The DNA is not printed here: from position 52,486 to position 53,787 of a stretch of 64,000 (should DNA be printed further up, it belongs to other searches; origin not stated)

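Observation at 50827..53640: LeuRS appears chimeric: bacterial-type catalytic and editing core joined to an archaeal-type C-terminal third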

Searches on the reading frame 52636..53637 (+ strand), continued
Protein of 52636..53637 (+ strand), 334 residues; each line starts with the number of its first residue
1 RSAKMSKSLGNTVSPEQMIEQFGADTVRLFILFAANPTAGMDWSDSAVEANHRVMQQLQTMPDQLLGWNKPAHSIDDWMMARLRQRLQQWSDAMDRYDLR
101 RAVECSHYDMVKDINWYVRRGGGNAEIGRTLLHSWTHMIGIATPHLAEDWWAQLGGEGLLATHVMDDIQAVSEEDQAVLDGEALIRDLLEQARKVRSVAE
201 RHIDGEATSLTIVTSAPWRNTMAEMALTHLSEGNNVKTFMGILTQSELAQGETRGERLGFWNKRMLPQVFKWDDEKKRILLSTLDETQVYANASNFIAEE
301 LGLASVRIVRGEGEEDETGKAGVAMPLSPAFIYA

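Call 68: find_homologous_proteins(query=P0130, region=1-1024, max_evalue=1e-100)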
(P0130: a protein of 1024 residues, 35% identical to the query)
Query P0130, residues 1-1024 (1024 aa): 1538 proteins with E <= 1e-100 among 8000 candidates; the best 120 are listed.
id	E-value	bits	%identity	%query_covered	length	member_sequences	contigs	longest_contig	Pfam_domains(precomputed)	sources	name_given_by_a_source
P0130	0.0e+0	2385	100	100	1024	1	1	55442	PF09334.18,PF08264.20,PF13603.13,PF00133.29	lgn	-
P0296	0.0e+0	1733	73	100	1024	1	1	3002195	PF09334.18,PF08264.20,PF13603.13,PF00133.29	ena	-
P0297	7.7e-264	897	44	98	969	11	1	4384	PF09334.18,PF08264.20,PF13603.13,PF00133.29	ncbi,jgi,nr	ncbi:MAG TPA: leucine--tRNA ligase [Euryarchaeota archaeon]|nr:leucine--tRNA ligase [Euryarchaeota a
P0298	5.3e-258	877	44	98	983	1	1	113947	PF09334.18,PF08264.20,PF13603.13,PF00133.29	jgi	jgi:leucyl-tRNA synthetase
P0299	3.5e-257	875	43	98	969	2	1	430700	PF09334.18,PF08264.20,PF13603.13,PF00133.29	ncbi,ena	-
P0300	1.1e-256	873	43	100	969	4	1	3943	PF09334.18,PF08264.20,PF13603.13,PF00133.29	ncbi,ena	-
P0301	1.7e-255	869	43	98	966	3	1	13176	PF09334.18,PF08264.20,PF13603.13,PF00133.29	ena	-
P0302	1.4e-254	866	44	98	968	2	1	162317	PF09334.18,PF08264.20,PF13603.13,PF00133.29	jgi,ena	-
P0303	3.6e-254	865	44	98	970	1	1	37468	PF09334.18,PF08264.20,PF13603.13,PF00133.29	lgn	-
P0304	5.2e-254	864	43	98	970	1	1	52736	PF09334.18,PF08264.20,PF13603.13,PF00133.29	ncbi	ncbi:MAG: leucine--tRNA ligase [Thermoplasmatota archaeon]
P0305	7.0e-253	860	43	98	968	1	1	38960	PF09334.18,PF08264.20,PF13603.13,PF00133.29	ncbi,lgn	-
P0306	2.1e-252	859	44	98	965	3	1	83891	PF09334.18,PF08264.20,PF13603.13,PF00133.29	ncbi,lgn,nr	ncbi:MAG: leucine--tRNA ligase [Candidatus Thermoplasmatota archaeon]|nr:leucine--tRNA ligase [Candi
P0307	9.3e-251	853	43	98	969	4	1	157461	PF09334.18,PF08264.20,PF13603.13,PF00133.29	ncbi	-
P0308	7.2e-250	850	43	98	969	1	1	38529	PF09334.18,PF08264.20,PF13603.13,PF00133.29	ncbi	ncbi:MAG: leucine--tRNA ligase [Thermoplasmatota archaeon]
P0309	4.4e-249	848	43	98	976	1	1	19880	PF09334.18,PF08264.20,PF13603.13,PF00133.29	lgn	-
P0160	4.6e-241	821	41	98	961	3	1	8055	PF09334.18,PF08264.20,PF00133.29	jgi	-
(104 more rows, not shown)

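Call 69: find_encoding_contigs(protein=P0296, flank=10000, max_places=2)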
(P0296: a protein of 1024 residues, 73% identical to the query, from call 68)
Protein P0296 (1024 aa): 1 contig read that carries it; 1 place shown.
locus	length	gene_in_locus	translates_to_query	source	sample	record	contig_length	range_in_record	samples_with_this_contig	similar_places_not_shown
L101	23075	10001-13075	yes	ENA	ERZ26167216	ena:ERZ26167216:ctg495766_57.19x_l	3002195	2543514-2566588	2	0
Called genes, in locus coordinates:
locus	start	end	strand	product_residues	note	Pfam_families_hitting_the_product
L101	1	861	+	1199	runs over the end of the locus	PF23381:Beta-prop_IFT122_1st (weak), PF23414:Beta-prop_EML_2, PF24807:WD40_CDC20-Fz, PF24814:WD40_Prp19, PF24817:WD40_WDHD1_1st (weak), PF25174:Beta-prop_THOC3, PF25175:Beta-prop_WDR5 (weak), PF25174:Beta-prop_THOC3, +7 more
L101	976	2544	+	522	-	PF01135:PCMT (weak), PF13424:TPR_12 (faint), PF00515:TPR_1 (faint), PF07719:TPR_2 (faint), PF13181:TPR_8 (faint), PF13428:TPR_14 (faint)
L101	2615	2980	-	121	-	-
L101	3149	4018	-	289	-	-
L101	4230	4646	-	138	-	-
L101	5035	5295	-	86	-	-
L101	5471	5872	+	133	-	PF02518:HATPase_c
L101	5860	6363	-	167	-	PF00571:CBS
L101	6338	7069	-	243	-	PF00753:Lactamase_B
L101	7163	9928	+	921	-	PF12840:HTH_20 (faint), PF13412:HTH_24 (faint), PF13601:HTH_34 (faint), PF24266:HTH_HVO_0163_N, PF01022:HTH_5 (weak), PF12802:MarR_2 (weak)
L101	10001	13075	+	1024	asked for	PF00133:tRNA-synt_1 (weak), PF09334:tRNA-synt_1g (faint), PF13603:tRNA-synt_1_2 (faint), PF08264:Anticodon_1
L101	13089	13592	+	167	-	-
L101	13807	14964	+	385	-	PF14811:TPD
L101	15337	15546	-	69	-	-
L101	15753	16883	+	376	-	-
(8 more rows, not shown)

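Call 101: predict_structure(alignment_id=A2)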
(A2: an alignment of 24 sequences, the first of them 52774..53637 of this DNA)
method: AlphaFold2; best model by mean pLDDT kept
length: 288 residues; sequences in the alignment: 24
mean_pLDDT: 93.6   pTM: 0.87
mean pLDDT of the five models: 93.6, 93.1, 93.1, 92.5, 92.3
residues with pLDDT >= 90: 236; 70-90: 51; 50-70: 1; < 50: 0
segments of 3 or more residues with pLDDT < 50: none
pLDDT, mean of each block of 10 residues (from residue 1): 83 96 96 97 96 96 97 97 97 95 96 91 92 96 96 91 96 94 91 88 87 91 92 93 97 97 92 90 95
secondary structure, 60 per line:
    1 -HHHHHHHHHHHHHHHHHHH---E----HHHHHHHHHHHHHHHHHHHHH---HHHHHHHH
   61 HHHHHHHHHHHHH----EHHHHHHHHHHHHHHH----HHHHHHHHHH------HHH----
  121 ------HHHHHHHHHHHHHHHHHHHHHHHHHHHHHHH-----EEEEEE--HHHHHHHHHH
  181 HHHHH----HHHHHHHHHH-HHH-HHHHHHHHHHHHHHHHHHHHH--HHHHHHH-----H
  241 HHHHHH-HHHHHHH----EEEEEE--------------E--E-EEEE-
elements in order: H2-20 H29-49 H53-73 H79-93 H98-107 H127-157 E163-168 H171-185 H190-199 H205-225 H228-234 H240-246 H248-254 E259-264 E284-287

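Call 105: fold_search(model_id=the predicted structure, library=pdb)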
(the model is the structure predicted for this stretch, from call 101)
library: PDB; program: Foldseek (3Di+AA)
matches with E <= 10: 208; with E <= 0.001: 7
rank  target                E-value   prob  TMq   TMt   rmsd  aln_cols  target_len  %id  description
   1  1wz2_A                4.6e-11  1.00  0.72  0.24   4.4       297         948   24  The crystal structure of Leucyl-tRNA synthetase and tRNA(leucine) complex (released 2005-09-06)
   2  6lpf_B                2.0e-09  1.00  0.72  0.24   4.4       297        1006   14  The crystal structure of human cytoplasmic LRS (released 2020-03-25)
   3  6lr6_B                8.0e-09  1.00  0.72  0.24   4.3       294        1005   14  The crystal structure of human cytoplasmic LRS (released 2020-03-25)
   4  6lpf_A                1.9e-08  1.00  0.68  0.22   6.3       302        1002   14  The crystal structure of human cytoplasmic LRS (released 2020-03-25)
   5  6lr6_A                2.0e-08  1.00  0.73  0.23   4.3       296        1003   15  The crystal structure of human cytoplasmic LRS (released 2020-03-25)
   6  6kid                  4.9e-07  1.00  0.73  0.23   4.2       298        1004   14  Crystal structure of human leucyl-tRNA synthetase, ATP-bound form (released 2021-01-27)
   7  4xkz                  9.3e-04  1.00  0.48  0.54   5.2       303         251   12  Crystal structure of the C-terminal anticodon loop binding domain of a valyl-tRNA synthetase from Pseudomonas aeruginosa (released 2015-02-11)
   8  9wqt                  1.2e-03  1.00  0.50  0.18   6.7       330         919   13  Crystal structure of Saccharomyces cerevisiae isoleucyl-tRNA synthetase in complex with reveromycin A and isoleucine (released 2026-04-08)
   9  1wkb                  1.9e-03  1.00  0.34  0.13   3.0       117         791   26  Crystal Structure of Leucyl-tRNA Synthetase from the Archaeon Pyrococcus horikoshii Reveals a Novel Editing Domain Orien (released 2005-02-08)
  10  8z1p_A                2.4e-03  1.00  0.46  0.15   5.6       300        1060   14  Crystal structure of Saccharomyces cerevisiae isoleucyl-tRNA synthetase in complex with a mimic tRNA(Met) and isoleuci (released 2024-12-18)
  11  8c9d                  2.6e-03  1.00  0.50  0.16   5.3       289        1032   12  Priestia megaterium W130Q mutant of type 2 isoleucyl-tRNA synthetase complexed with an isoleucyl-adenylate analogue (released 2023-08-16)
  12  7d5c                  3.0e-03  1.00  0.50  0.18   6.7       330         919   13  IleRS in complex with a tRNA site inhibitor (released 2021-02-24)
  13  8c8v                  3.9e-03  1.00  0.50  0.16   5.5       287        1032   11  Priestia megaterium mupirocin-resistant isoleucyl-tRNA synthetase 2 with a fully-resolved C-terminal tRNA-binding domain (released 2023-08-16)
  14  9wqs                  6.1e-03  1.00  0.50  0.19   6.5       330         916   14  Crystal structure of Saccharomyces cerevisiae isoleucyl-tRNA synthetase in complex with reveromycin A and isoleucine (released 2026-04-08)
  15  8wnd_A                2.0e-02  1.00  0.47  0.15   6.3       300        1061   14  Crystal structure of Saccharomyces cerevisiae isoleucyl-tRNA synthetase in complex with tRNA(Ile) and isoleucine (released 2024-10-09)
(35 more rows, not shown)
